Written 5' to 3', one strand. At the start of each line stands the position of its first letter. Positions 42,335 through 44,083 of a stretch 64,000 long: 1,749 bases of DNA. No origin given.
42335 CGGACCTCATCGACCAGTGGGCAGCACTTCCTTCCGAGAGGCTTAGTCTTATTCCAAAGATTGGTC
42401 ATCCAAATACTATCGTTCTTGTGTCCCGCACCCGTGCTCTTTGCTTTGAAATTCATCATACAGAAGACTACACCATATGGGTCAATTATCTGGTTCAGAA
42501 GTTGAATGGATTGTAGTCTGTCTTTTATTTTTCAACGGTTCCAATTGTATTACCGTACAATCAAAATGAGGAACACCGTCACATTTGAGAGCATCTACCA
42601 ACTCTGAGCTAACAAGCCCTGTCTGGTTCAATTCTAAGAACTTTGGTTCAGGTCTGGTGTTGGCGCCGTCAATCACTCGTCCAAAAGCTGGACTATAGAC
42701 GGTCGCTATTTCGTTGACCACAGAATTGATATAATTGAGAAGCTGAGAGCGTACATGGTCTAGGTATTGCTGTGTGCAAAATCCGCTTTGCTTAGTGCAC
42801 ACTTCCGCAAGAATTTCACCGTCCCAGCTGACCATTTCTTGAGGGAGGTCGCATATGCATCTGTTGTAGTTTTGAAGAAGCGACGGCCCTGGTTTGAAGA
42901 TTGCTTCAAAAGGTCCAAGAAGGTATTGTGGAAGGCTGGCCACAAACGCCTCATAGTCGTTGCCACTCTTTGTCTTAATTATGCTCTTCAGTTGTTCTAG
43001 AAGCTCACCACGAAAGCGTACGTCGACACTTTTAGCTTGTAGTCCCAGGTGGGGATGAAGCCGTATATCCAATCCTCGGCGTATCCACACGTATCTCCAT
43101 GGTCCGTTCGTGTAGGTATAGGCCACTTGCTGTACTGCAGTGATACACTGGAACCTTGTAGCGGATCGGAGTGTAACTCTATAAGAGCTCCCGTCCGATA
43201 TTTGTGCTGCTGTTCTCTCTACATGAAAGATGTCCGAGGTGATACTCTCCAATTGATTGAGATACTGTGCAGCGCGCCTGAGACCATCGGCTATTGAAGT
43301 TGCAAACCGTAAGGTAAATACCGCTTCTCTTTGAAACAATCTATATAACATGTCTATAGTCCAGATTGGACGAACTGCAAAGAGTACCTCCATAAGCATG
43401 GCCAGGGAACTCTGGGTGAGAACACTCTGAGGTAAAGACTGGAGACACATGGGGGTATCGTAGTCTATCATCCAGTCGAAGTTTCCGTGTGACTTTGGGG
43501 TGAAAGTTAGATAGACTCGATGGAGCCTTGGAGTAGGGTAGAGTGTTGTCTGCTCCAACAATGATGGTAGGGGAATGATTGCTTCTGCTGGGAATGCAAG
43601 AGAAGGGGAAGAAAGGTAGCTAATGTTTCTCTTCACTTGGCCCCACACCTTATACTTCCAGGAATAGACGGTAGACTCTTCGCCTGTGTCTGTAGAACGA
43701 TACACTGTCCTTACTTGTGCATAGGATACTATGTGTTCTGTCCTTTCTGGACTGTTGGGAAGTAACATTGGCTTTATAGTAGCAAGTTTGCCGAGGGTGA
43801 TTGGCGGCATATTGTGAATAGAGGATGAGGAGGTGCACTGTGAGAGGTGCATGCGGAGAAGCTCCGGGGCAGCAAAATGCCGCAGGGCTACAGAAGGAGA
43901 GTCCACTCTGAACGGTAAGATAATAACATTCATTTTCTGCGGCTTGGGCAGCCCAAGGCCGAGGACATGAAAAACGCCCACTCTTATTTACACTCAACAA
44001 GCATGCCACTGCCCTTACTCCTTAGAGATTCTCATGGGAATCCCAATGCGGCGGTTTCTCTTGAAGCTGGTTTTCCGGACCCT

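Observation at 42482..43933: TFIIIC tau95 (GTF3C5/Tfc1)-like gene in a lineage thought to have a minimal Pol III factor set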

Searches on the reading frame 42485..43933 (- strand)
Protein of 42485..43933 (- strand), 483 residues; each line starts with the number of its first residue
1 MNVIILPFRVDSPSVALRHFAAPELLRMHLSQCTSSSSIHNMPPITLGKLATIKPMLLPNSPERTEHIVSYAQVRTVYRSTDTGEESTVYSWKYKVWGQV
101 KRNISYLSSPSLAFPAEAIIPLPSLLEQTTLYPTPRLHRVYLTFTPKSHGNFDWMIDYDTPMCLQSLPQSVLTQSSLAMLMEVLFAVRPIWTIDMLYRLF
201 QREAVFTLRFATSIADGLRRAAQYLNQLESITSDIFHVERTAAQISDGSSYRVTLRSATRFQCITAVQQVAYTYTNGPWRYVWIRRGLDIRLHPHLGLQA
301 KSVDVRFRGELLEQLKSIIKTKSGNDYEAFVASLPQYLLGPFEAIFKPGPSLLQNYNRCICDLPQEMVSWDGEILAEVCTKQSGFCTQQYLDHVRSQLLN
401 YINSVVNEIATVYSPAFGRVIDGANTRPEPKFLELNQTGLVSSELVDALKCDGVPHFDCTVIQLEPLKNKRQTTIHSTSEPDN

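Call 4: search_protein_families(library=pfam, proteins=[window:42485-43933:-], max_evalue=10)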
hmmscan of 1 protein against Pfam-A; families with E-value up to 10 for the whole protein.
window:42485-43933:- (483 aa): 1 family
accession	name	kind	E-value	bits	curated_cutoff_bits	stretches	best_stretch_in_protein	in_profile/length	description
PF09734.15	Tau95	-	4.1e-11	44.2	23.7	2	258-295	97-134/144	RNA polymerase III transcription factor (TF)IIIC subunit HTH domain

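Call 5: find_homologous_proteins(query=window:42485-43933:-, max_evalue=0.001)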
Query window:42485-43933:- (483 aa): 5 proteins with E <= 0.001 among 8000 candidates.
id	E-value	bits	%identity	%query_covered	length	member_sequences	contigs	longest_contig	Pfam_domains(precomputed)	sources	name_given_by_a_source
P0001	0.0e+0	1100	99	100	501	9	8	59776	PF09734.16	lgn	-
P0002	2.3e-286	968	86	100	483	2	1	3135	PF09734.16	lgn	-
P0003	1.4e-249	847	76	100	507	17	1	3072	PF09734.16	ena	-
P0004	4.3e-243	825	76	98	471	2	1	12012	PF09734.16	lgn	-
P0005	1.8e-223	761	69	100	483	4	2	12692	PF09734.16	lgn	-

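Call 9: list_cluster_members(proteins=[P0001, P0002, P0003, P0004, P0005, window:42485-43933:-])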
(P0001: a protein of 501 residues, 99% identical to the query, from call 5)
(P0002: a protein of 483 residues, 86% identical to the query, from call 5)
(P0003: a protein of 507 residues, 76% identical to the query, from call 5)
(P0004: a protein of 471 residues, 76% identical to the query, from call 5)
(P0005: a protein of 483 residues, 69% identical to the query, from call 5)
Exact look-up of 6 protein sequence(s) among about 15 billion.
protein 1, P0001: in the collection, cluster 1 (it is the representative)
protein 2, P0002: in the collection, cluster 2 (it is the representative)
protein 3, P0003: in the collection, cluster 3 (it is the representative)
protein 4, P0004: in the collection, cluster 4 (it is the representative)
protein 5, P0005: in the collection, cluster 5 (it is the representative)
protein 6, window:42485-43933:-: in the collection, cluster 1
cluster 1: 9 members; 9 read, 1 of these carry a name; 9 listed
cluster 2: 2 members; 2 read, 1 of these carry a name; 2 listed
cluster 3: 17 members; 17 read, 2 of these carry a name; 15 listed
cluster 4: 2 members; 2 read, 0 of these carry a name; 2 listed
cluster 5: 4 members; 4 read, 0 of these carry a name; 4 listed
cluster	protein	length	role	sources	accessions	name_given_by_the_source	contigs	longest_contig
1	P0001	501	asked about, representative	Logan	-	-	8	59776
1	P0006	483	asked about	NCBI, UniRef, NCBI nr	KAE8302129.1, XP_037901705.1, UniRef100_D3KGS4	RNA polymerase III transcription factor subunit [Giardia duodenalis] | RNA polymerase III transcription factor subunit n=1 Tax=Giardia intestinalis (strain ATCC ... | RNA polymerase III transcription factor subunit [Giardia intestinalis]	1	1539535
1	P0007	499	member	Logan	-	-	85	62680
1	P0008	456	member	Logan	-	-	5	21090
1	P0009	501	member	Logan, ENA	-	-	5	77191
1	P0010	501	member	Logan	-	-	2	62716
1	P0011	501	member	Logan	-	-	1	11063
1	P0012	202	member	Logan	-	-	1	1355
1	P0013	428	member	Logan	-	-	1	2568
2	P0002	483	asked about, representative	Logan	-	-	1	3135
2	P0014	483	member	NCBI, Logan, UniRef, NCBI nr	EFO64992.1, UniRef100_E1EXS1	Hypothetical protein GLP15_383 [Giardia lamblia P15] | Transcription factor IIIC subunit 5 HTH domain-containing protein n=1 Tax=Giardia ...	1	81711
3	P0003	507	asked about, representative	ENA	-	-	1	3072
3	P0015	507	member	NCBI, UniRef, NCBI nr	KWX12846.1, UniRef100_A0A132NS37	hypothetical protein QR46_3159 [Giardia duodenalis assemblage B] | Transcription factor IIIC subunit 5 HTH domain-containing protein n=1 Tax=Giardia ... | hypothetical protein QR46_3159 [Giardia intestinalis assemblage B]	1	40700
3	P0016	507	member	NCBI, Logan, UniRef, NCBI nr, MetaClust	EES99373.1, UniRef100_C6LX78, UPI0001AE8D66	Hypothetical protein GL50581_3393 [Giardia duodenalis ATCC 50581] | Transcription factor IIIC subunit 5 HTH domain-containing protein n=1 Tax=Giardia ... | Hypothetical protein GL50581_3393 [Giardia intestinalis ATCC 50581]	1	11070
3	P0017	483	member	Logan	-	-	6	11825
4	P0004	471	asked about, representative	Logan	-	-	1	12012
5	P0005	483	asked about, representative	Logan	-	-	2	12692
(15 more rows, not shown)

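Call 14: search_solved_structures(query=A1, max_evalue=10, show_alignments=3)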
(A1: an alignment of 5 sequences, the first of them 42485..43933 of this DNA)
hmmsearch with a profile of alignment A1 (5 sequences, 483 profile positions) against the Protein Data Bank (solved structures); distinct sequences matched with E-value up to 10: 2.
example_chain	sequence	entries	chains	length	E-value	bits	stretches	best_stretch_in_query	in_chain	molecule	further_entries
9gi4_A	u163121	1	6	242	0.0019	20.1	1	270-397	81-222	General transcription factor 3C polypeptide 5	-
8clk_E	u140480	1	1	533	0.01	17.6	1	270-308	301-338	General transcription factor 3C polypeptide 5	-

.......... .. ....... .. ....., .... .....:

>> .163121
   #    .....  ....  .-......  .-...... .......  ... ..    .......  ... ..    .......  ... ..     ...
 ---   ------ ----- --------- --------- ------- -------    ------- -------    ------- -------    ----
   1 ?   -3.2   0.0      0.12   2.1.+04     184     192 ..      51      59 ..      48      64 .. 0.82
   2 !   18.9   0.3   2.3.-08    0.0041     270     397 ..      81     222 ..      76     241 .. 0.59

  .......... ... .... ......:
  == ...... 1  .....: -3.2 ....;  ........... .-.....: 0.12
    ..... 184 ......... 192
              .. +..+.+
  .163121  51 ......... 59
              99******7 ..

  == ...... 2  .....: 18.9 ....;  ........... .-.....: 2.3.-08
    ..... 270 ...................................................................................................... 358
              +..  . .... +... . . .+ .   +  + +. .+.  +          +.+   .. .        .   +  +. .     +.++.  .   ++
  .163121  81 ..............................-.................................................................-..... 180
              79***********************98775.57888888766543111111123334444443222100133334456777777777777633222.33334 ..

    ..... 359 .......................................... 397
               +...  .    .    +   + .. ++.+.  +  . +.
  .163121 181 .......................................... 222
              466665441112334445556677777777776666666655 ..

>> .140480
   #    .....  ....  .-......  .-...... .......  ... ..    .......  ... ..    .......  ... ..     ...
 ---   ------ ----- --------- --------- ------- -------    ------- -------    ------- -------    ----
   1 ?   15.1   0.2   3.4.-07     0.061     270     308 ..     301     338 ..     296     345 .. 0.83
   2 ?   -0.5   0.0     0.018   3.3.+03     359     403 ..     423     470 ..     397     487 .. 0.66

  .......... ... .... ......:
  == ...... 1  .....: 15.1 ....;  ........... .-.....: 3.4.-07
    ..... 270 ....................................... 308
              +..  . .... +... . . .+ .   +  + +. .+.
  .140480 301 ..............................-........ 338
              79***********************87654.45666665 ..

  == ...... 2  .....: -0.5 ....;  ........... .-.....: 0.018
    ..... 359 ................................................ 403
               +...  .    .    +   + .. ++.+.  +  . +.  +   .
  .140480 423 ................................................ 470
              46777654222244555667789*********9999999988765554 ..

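Call 22: search_protein_representatives(alignment_id=A1)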
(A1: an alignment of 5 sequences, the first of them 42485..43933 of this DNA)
Query: 5 sequences, 483 profile positions. Proteins with E-value up to 0.001 (for the whole library): 4; up to 1e-10: 4; up to 1e-30: 1. The best 4 are listed.
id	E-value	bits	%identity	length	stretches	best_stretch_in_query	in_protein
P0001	0.0e+00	1042.2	-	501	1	1-483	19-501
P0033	5.7e-30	120.7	-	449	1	6-398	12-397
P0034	5.2e-13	64.8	-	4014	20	415-463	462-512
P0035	3.9e-12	61.9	-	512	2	3-216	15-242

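Call 24: search_protein_families(library=pfam, proteins=[P0033, P0035, P0034], max_evalue=1)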
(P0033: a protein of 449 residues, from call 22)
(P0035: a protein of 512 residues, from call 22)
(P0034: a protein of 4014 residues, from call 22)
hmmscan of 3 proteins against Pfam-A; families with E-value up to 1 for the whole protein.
P0033 (449 aa): 1 family
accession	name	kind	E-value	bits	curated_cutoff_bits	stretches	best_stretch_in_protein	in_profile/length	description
PF09734.15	Tau95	-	9.5e-11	43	23.7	1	253-292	94-133/144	RNA polymerase III transcription factor (TF)IIIC subunit HTH domain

P0035 (512 aa): 1 family
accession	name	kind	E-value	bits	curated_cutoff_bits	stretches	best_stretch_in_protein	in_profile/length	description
PF09734.15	Tau95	-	4.4e-12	47.4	23.7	1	256-305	96-144/144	RNA polymerase III transcription factor (TF)IIIC subunit HTH domain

P0034 (4014 aa): 3 families
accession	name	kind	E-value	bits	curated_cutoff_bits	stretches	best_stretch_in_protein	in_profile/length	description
PF13884.11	Peptidase_S74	-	1.5e-17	64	22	1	3885-3938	1-57/58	Chaperone of endosialidase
PF03906.20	Phage_T7_tail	-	5.5e-14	52.6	25.2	0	3676-3726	104-152/157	Phage T7 tail fibre protein, N-terminal domain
PF04977.20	DivIC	-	0.45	10.8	28.9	0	3959-4000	10-51/80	Septum formation initiator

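Call 26: find_homologous_proteins(query=A2, max_evalue=0.001)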
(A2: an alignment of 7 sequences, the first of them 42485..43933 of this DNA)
Query A2 (7 sequences) (483 aa, profile of the alignment): 6 proteins with E <= 0.001 among 8000 candidates.
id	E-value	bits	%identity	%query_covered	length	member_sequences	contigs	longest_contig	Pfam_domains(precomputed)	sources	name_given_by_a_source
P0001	1.1e-263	893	99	100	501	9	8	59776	PF09734.16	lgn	-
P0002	4.9e-260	881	86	100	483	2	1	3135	PF09734.16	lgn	-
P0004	2.7e-256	869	76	98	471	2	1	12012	PF09734.16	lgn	-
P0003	3.6e-255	865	76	100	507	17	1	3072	PF09734.16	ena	-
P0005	3.1e-252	856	69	100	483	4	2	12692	PF09734.16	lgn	-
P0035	2.9e-157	542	23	79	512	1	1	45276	PF09734.16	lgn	-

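Call 38: find_encoding_contigs(protein=P0035, flank=6000, max_places=3)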
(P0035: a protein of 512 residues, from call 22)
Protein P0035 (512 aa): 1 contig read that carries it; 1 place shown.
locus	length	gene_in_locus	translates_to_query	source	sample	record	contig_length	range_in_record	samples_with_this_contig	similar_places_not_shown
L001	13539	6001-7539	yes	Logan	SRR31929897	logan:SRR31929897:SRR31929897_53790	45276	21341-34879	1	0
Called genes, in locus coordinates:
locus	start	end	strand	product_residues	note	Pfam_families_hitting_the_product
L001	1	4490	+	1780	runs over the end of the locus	PF24656:CEPT76_peptidase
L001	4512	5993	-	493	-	-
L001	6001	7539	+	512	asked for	PF09734:Tau95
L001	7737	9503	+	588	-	PF05761:5_nucleotid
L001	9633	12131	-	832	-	PF12799:LRR_4 (faint), PF27087:LRR_TMOD-LMOD (faint)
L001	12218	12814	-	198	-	PF01569:PAP2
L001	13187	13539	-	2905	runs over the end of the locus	-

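Call 39: predict_structure(alignment_id=A2)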
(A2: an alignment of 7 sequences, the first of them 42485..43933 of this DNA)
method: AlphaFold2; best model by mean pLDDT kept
length: 483 residues; sequences in the alignment: 7
mean_pLDDT: 43.3   pTM: 0.37
mean pLDDT of the five models: 43.3, 42.7, 42.6, 41.9, 41.7
residues with pLDDT >= 90: 0; 70-90: 50; 50-70: 87; < 50: 346
segments of 3 or more residues with pLDDT < 50: 1-25, 27-70, 96-166, 170-173, 244-246, 274-316, 340-483
pLDDT, mean of each block of 10 residues (from residue 1): 39 41 44 34 35 33 45 67 73 48 32 28 25 24 24 27 44 65 60 57 68 61 78 85 58 75 55 44 36 32 34 50 54 54 40 28 30 26 31 45 45 30 26 31 44 34 28 24 25
secondary structure, 60 per line:
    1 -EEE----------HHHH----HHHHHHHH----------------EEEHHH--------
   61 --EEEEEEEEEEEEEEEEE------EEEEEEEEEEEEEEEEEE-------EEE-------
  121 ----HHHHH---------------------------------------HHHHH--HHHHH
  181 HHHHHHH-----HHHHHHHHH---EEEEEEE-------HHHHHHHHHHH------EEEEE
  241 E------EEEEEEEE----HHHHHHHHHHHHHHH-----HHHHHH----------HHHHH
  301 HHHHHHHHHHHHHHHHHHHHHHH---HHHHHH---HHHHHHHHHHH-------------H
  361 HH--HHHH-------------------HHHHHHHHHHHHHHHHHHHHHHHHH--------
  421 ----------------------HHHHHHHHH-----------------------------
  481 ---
elements in order: E2-4 H15-18 H23-30 E47-49 E63-79 E86-103 E111-113 H125-129 H169-173 H176-187 H193-201 E205-211 H219-229 E236-241 E248-255 H260-274 H280-285 H296-323 H327-332 H336-346 H365-368 H388-412 H443-451

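Call 43: fold_search(model_id=the predicted structure, library=pdb)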
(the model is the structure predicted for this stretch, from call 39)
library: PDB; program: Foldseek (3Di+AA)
matches with E <= 10: 842; with E <= 0.001: 0
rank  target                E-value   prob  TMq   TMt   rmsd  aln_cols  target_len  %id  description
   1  8h27_B                1.4e-01  0.91  0.11  0.25   4.7        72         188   12  Crystal structure of MnmM from S. aureus complexed with SAM (2.04 A) (released 2023-01-25)
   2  8h1b_B                1.6e-01  0.87  0.11  0.25   4.9        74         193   12  Crystal structure of MnmM from S. aureus complexed with SAM and tRNA anti-codon stem loop (ASL) (1.55 A) (released 2023-01-25)
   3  8h1b_A                1.8e-01  0.89  0.11  0.25   4.7        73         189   12  Crystal structure of MnmM from S. aureus complexed with SAM and tRNA anti-codon stem loop (ASL) (1.55 A) (released 2023-01-25)
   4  2zsu_B                1.9e-01  0.28  0.10  0.16   6.9        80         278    9  Crystal structure of spermidine synthase from Pyrococcus horikoshii OT3, P1 form (released 2008-10-21)
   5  8h1a_A                2.0e-01  0.72  0.12  0.24   5.6        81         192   15  Crystal structure of MnmM from S. aureus in apo state (1.44 A) (released 2023-01-25)
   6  2zsu_F                2.0e-01  0.28  0.10  0.16   7.0        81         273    9  Crystal structure of spermidine synthase from Pyrococcus horikoshii OT3, P1 form (released 2008-10-21)
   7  1mjf_A                2.0e-01  0.15  0.10  0.16  13.5       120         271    9  PUTATIVE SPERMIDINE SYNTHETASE FROM PYROCOCCUS FURIOSUS PFU-132382 (released 2002-09-18)
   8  3eey_C                2.4e-01  0.84  0.11  0.25   5.0        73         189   15  CRYSTAL STRUCTURE OF PUTATIVE RRNA-METHYLASE FROM Clostridium thermocellum (released 2008-09-16)
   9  2e5w_B                2.5e-01  0.20  0.10  0.16  12.8       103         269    4  Crystal structure of spermidine synthase from Pyrococcus horikoshii OT3 (released 2007-06-26)
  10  1mjf_B                2.5e-01  0.14  0.10  0.15  13.4       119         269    9  PUTATIVE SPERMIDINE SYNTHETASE FROM PYROCOCCUS FURIOSUS PFU-132382 (released 2002-09-18)
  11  5xap                  2.5e-01  0.10  0.09  0.07  21.7       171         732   15  Crystal structure of SecDF in I form (C2 space group) (released 2017-05-17)
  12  3eey_B                2.6e-01  0.80  0.11  0.24   5.3        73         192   16  CRYSTAL STRUCTURE OF PUTATIVE RRNA-METHYLASE FROM Clostridium thermocellum (released 2008-09-16)
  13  3eey_G                3.0e-01  0.80  0.11  0.26   5.0        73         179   15  CRYSTAL STRUCTURE OF PUTATIVE RRNA-METHYLASE FROM Clostridium thermocellum (released 2008-09-16)
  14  2zsu_D                3.0e-01  0.23  0.10  0.15   7.2        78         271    6  Crystal structure of spermidine synthase from Pyrococcus horikoshii OT3, P1 form (released 2008-10-21)
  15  3eey_F                3.5e-01  0.69  0.11  0.24   5.2        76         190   13  CRYSTAL STRUCTURE OF PUTATIVE RRNA-METHYLASE FROM Clostridium thermocellum (released 2008-09-16)
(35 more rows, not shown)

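Call 71: search_protein_families(library=ncbifam, proteins=[window:42485-43933:-], max_evalue=0.01)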
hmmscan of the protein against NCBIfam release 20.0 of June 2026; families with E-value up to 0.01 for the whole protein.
window:42485-43933:- (483 aa): 0 families

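Call 77: find_encoding_contigs(protein=P0033, flank=5000, max_places=2)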
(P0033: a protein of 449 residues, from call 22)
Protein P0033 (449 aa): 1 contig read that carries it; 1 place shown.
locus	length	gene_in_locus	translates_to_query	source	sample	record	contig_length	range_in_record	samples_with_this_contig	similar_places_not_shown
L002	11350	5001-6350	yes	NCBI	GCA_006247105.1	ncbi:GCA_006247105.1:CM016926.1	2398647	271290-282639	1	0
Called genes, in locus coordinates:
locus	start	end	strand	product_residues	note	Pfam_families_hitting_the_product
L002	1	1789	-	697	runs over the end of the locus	PF00560:LRR_1 (faint), PF12799:LRR_4 (faint), PF23211:LRR_LRWD1 (faint), PF23598:LRR_14 (faint), PF13855:LRR_8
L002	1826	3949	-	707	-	PF01602:Adaptin_N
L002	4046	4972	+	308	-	-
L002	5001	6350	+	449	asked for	PF09734:Tau95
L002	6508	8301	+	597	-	-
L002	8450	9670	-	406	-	-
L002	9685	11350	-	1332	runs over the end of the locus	PF00690:Cation_ATPase_N (weak), PF00122:E1-E2_ATPase, PF00702:Hydrolase (faint), PF13246:Cation_ATPase (weak)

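Call 80: find_encoding_contigs(protein=P0002, flank=1500, max_places=1)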
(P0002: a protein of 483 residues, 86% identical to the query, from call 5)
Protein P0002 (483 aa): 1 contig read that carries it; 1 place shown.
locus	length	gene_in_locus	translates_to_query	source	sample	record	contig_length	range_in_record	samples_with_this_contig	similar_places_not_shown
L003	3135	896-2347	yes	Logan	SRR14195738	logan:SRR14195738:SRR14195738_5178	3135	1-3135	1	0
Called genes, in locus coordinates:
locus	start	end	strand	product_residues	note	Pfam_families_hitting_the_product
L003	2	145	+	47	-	?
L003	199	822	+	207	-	PF08698:Fcf2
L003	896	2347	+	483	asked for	PF09734:Tau95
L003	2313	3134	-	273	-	?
